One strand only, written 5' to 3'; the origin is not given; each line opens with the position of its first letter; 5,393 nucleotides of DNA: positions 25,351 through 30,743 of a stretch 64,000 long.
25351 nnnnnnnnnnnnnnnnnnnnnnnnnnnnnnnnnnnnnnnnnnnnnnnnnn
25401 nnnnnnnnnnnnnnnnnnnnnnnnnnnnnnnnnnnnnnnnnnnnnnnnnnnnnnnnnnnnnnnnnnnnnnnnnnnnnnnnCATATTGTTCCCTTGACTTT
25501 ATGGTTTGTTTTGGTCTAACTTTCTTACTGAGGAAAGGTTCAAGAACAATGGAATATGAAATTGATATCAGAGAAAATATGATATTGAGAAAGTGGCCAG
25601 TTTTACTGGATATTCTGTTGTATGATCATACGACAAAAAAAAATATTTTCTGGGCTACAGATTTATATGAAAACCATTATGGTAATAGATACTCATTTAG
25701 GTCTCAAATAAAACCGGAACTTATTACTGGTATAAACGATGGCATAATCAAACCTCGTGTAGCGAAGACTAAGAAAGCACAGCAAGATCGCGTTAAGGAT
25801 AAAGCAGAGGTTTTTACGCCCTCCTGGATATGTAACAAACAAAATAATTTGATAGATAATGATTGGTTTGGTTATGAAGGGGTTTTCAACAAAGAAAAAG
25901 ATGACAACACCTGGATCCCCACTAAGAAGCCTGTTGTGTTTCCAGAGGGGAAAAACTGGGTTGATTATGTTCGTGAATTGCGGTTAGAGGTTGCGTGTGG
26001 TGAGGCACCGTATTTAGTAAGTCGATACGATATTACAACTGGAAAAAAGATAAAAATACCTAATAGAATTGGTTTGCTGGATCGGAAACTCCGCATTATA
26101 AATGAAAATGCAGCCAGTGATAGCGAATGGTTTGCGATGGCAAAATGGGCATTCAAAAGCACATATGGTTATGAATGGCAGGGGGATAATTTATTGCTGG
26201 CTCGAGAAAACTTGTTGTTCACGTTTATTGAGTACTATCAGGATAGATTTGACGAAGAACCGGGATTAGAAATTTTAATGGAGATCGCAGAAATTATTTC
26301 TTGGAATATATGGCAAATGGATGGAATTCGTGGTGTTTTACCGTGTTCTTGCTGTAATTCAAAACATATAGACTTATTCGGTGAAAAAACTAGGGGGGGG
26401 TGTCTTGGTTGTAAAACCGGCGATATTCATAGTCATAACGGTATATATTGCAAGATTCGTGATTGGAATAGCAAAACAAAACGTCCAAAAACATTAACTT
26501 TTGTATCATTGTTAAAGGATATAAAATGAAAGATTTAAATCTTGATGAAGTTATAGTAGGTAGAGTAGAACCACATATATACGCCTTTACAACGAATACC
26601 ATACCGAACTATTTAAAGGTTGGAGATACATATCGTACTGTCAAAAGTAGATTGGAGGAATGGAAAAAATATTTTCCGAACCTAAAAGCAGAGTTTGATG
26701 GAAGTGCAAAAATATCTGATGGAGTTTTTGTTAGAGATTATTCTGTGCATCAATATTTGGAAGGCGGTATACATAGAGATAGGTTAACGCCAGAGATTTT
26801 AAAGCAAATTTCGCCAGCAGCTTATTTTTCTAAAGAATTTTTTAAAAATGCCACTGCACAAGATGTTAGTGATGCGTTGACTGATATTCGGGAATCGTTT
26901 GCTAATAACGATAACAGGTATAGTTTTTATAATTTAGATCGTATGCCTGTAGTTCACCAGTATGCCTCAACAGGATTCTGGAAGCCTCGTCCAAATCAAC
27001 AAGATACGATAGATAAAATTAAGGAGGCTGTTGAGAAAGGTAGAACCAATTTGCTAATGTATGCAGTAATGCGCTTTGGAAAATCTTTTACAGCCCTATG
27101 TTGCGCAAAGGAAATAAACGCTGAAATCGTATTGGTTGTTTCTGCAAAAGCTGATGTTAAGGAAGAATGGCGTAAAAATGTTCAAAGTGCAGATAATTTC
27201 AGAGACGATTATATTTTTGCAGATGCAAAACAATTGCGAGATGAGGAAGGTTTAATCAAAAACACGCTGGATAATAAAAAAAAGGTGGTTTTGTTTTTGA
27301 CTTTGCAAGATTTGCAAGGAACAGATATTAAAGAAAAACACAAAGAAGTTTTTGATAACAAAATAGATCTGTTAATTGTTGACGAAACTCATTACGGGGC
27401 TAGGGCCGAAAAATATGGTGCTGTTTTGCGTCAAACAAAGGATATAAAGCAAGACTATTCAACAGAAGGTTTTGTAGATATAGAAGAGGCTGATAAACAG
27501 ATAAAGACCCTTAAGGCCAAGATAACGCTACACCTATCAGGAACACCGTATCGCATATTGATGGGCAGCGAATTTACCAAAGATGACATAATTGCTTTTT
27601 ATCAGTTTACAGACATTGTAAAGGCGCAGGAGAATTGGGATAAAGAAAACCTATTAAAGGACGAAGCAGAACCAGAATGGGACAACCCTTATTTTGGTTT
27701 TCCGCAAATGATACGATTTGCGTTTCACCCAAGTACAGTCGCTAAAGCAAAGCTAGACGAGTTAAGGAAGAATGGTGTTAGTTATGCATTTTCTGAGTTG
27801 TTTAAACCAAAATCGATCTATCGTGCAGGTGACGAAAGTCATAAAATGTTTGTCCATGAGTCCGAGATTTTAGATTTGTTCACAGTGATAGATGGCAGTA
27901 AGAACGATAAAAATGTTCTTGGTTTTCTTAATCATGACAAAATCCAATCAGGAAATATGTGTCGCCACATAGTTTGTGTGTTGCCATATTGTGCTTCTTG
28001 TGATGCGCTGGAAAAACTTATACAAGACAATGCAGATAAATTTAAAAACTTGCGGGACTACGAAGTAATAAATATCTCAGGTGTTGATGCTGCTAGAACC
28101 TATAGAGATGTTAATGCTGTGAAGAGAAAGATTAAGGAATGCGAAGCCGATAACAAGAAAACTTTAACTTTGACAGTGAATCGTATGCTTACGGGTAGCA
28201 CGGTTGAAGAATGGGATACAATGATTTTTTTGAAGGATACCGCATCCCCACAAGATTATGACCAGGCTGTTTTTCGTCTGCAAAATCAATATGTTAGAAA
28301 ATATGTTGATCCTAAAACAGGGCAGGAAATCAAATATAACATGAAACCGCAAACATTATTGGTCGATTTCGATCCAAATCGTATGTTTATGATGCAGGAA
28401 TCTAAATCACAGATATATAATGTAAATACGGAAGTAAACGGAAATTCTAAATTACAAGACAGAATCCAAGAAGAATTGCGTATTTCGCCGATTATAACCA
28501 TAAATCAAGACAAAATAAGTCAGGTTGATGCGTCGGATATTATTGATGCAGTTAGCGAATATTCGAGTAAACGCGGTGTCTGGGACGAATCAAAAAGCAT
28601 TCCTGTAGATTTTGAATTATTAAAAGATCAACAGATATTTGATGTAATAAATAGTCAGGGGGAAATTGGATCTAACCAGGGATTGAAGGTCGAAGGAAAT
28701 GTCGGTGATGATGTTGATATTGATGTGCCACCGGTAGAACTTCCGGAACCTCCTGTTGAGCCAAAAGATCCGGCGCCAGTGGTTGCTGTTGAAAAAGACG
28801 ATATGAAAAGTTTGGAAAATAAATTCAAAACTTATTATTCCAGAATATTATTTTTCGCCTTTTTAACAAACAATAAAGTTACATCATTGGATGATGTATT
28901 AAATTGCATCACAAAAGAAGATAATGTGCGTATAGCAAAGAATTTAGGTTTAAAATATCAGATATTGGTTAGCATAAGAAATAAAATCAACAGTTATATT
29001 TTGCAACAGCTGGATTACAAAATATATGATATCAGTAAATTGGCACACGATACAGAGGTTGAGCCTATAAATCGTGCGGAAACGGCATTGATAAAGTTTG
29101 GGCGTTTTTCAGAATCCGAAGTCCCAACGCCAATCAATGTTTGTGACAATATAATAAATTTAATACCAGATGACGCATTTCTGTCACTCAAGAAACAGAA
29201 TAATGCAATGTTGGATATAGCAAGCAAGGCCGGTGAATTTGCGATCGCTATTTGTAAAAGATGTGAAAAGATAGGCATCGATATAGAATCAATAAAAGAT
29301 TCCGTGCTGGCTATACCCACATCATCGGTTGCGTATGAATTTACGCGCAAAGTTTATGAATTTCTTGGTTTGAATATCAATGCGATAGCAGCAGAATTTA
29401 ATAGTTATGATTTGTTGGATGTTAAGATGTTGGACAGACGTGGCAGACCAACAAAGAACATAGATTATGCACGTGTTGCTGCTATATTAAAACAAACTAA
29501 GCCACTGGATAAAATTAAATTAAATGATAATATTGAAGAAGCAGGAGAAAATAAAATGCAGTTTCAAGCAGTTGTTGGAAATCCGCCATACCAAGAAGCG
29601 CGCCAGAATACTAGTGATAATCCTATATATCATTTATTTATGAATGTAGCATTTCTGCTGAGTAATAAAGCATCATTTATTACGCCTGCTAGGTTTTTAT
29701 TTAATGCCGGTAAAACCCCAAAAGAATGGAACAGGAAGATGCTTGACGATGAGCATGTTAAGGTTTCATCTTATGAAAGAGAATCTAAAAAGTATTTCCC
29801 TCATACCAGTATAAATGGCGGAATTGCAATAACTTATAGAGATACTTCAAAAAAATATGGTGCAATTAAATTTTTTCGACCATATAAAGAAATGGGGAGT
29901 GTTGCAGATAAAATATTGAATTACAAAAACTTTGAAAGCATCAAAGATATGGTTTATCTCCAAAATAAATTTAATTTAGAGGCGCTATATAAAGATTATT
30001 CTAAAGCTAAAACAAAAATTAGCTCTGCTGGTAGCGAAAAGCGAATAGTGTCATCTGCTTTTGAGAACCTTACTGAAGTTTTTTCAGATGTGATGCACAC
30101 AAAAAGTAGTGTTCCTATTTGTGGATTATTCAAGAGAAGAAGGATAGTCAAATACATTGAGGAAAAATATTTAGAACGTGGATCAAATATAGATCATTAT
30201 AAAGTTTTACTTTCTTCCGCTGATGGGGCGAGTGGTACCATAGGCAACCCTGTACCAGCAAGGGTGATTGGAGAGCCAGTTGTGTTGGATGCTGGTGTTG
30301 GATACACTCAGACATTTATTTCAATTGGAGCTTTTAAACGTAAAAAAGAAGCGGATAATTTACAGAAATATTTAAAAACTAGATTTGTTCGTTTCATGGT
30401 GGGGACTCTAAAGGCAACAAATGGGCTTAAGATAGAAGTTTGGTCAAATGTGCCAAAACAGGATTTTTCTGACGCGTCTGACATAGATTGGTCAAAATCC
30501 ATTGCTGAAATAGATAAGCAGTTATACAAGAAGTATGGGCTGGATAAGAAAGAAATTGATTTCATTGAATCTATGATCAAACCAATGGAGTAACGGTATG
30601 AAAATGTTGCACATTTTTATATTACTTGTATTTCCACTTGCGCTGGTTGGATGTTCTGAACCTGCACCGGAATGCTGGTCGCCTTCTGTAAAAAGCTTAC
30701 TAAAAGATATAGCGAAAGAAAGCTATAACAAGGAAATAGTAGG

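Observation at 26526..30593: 1355-aa single-polypeptide GIY-YIG nuclease – SF2 helicase – gamma-class N6-adenine MTase – TRD fusion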

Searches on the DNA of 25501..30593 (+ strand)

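Call 8: search_dna_similar(query=window:25501-30593:+, collection=ecoli_genomes, mode=near, max_rows=10)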
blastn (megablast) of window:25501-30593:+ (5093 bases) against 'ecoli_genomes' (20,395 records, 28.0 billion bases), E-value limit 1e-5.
No match.
